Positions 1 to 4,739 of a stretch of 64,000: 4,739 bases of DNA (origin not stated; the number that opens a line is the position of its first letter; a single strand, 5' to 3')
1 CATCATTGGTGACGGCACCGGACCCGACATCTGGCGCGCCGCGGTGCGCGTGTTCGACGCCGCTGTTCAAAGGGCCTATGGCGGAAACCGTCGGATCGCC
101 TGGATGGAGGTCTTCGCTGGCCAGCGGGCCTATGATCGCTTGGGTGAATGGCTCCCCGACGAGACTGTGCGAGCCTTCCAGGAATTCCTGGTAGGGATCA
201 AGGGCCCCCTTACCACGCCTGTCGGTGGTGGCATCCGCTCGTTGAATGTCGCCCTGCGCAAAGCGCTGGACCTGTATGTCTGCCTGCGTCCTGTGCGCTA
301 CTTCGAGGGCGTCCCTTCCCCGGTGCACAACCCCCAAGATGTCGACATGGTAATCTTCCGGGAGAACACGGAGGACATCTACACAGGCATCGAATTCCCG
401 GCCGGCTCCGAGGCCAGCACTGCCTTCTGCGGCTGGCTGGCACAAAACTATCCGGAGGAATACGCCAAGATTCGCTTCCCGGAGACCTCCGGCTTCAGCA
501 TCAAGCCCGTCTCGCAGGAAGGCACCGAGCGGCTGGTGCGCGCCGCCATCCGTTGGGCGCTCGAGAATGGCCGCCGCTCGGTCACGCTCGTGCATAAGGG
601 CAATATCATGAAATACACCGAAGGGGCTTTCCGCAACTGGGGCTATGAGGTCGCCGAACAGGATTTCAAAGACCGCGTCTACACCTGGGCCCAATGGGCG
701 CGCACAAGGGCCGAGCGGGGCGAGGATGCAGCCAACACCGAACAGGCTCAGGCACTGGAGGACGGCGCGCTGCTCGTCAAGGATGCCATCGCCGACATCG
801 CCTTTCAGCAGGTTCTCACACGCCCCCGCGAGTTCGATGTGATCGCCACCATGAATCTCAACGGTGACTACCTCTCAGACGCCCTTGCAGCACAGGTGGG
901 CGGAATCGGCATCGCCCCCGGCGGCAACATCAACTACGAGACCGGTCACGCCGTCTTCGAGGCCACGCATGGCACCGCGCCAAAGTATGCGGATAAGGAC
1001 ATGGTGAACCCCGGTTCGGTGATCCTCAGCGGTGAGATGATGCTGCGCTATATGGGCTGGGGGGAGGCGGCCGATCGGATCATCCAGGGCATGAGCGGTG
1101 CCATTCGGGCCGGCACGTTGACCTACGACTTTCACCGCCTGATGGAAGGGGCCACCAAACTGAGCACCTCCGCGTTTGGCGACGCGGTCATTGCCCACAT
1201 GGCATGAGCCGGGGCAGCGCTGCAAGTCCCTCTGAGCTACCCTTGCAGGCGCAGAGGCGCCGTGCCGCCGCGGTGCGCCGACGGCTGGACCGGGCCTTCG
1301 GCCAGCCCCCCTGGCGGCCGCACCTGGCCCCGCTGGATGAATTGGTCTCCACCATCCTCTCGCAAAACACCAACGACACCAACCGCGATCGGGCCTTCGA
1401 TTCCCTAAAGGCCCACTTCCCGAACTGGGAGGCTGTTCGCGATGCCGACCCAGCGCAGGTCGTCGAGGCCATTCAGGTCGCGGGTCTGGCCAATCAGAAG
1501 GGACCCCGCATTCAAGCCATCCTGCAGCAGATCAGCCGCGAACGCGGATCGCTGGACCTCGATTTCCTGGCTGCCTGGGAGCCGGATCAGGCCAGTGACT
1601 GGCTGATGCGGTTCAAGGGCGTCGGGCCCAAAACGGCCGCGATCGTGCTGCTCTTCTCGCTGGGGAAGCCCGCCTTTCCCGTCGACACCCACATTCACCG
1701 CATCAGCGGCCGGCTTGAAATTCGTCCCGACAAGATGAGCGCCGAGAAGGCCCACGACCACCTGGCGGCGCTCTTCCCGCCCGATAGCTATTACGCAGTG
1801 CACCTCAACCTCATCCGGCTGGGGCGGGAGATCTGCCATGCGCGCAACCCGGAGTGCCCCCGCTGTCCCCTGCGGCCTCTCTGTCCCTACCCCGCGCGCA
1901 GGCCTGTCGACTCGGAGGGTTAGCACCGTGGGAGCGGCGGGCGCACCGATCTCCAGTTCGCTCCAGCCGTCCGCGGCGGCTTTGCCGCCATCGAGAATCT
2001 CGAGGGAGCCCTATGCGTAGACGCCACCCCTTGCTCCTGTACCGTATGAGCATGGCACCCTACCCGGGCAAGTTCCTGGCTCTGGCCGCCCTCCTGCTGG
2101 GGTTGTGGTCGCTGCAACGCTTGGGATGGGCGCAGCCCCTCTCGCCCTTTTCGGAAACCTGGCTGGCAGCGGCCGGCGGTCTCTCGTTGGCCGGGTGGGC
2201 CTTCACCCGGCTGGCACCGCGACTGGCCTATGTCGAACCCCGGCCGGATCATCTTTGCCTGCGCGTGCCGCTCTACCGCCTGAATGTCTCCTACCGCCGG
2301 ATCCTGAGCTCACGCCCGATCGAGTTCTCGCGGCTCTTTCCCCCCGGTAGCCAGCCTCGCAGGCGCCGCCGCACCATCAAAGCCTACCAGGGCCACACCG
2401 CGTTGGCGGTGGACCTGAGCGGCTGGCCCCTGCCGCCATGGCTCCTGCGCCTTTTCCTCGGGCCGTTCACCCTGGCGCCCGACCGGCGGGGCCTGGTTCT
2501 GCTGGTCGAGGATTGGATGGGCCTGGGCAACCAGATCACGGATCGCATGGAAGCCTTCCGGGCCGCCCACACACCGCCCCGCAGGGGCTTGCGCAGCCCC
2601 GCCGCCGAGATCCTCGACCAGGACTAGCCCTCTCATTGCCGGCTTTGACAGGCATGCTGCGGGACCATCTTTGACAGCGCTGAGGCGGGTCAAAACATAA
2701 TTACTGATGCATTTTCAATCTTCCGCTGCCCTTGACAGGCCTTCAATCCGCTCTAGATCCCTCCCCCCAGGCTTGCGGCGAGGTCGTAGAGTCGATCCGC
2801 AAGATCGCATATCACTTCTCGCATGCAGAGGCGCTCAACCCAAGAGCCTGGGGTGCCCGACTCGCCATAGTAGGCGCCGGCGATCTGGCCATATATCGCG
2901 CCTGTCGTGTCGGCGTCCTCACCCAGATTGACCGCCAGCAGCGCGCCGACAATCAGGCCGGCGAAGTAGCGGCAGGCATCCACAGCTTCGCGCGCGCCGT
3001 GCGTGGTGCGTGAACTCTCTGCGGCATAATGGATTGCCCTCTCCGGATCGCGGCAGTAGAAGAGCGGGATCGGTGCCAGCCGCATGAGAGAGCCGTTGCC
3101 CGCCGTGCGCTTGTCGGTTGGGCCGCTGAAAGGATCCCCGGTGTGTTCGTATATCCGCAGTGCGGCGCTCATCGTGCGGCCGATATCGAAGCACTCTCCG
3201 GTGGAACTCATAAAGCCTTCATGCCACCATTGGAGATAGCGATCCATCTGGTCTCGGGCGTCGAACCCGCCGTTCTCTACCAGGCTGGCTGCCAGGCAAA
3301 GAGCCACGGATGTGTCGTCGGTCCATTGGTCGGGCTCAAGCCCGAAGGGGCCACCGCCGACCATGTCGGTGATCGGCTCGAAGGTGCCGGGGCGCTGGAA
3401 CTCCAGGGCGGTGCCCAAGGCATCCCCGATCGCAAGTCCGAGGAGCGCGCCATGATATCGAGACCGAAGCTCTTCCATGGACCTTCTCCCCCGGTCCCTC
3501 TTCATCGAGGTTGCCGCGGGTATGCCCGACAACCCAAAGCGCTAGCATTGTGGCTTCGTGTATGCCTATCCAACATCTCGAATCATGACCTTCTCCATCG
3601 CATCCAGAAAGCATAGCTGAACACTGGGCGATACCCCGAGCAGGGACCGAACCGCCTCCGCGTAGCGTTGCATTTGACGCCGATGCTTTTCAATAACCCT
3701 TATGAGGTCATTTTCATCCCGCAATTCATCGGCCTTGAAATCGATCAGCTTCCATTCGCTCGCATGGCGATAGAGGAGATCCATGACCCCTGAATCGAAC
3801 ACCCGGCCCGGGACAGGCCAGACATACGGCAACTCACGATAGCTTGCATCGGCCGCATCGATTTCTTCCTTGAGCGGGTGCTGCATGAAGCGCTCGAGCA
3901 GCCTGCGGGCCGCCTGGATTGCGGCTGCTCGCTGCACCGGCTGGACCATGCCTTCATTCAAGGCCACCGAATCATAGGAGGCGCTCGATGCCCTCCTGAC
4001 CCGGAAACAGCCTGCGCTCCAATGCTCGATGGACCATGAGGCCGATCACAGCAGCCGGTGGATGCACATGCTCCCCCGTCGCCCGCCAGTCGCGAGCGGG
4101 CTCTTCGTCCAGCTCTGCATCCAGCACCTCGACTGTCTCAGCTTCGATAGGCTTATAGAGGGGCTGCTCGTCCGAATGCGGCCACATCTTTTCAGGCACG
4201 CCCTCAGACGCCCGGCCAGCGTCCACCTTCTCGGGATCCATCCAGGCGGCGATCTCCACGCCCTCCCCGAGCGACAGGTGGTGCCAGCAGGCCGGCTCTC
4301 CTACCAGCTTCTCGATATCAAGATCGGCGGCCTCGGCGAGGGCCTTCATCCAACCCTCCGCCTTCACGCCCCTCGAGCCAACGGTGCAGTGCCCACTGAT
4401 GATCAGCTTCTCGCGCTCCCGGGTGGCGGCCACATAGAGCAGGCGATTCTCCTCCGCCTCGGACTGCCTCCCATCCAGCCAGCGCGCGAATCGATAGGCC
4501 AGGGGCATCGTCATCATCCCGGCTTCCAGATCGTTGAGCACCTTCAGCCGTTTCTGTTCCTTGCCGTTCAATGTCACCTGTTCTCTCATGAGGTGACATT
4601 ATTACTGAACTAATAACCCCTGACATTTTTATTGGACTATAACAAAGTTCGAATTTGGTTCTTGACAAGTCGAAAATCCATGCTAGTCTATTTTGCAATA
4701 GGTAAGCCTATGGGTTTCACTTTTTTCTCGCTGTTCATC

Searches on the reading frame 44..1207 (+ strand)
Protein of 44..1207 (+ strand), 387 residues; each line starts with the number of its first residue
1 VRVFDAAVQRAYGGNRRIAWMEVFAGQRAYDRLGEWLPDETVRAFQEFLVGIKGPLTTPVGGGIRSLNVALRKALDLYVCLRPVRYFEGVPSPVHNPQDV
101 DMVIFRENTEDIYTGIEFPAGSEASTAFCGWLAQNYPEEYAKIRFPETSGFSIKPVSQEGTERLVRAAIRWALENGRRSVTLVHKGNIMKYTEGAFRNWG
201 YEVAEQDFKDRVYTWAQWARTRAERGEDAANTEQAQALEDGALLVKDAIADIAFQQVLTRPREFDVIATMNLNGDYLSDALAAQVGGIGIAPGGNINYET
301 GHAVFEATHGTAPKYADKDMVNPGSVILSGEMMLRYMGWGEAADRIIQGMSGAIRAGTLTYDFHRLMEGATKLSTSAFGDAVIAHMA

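Call 56: search_protein_families(library=pfam, proteins=[window:44-1207:+], max_evalue=0.001)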
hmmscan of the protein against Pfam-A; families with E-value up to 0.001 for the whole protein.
window:44-1207:+ (387 aa): 1 family
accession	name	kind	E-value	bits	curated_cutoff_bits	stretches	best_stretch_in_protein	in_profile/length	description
PF00180.25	Iso_dh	-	4e-85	286.6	27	1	3-382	21-348/348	Isocitrate/isopropylmalate dehydrogenase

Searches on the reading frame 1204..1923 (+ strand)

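Call 56: search_protein_families(library=pfam, proteins=[window:1204-1923:+], max_evalue=0.001)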
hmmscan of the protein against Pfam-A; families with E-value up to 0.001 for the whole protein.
window:1204-1923:+ (239 aa): 1 family
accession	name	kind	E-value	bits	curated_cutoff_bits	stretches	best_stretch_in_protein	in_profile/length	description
PF00730.31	HhH-GPD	-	1.3e-16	61.3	26.2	1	48-193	1-108/108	HhH-GPD superfamily base excision DNA repair protein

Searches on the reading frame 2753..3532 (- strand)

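Call 56: search_protein_families(library=pfam, proteins=[window:2753-3532:-], max_evalue=0.001)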
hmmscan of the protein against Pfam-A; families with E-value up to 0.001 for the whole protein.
window:2753-3532:- (259 aa): 1 family
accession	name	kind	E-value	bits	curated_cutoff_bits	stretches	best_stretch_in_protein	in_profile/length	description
PF03747.19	ADP_ribosyl_GH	-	7.8e-61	206.7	26.2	2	28-198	1-175/287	ADP-ribosylglycohydrolase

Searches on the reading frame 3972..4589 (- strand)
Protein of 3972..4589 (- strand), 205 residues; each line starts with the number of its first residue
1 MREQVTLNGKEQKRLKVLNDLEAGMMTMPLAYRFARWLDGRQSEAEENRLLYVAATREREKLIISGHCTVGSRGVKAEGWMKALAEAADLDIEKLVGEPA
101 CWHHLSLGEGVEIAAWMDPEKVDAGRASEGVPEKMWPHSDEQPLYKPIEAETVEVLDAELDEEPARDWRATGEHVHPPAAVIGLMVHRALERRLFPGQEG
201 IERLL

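Call 4: search_protein_families(library=ncbifam, proteins=[window:3972-4589:-])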
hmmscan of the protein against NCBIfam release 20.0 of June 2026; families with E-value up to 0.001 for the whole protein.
window:3972-4589:- (205 aa): 2 families
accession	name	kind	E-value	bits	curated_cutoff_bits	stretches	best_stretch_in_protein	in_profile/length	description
TIGR02784.1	addA_alphas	equivalog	1.1e-07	30.6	860.75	1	42-191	845-994/1138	double-strand break repair helicase AddA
TIGR02785.1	addA_Gpos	equivalog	0.00015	19.8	707.65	1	27-85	839-895/1234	helicase-exonuclease AddAB subunit AddA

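Call 56: search_protein_families(library=pfam, proteins=[window:3972-4589:-], max_evalue=0.001)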
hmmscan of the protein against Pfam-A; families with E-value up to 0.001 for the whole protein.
window:3972-4589:- (205 aa): 1 family
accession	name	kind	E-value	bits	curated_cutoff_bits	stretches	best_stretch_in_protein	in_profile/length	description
PF13361.12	UvrD_C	-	0.00034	20.6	25.6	1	42-66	323-347/350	UvrD-like helicase C-terminal domain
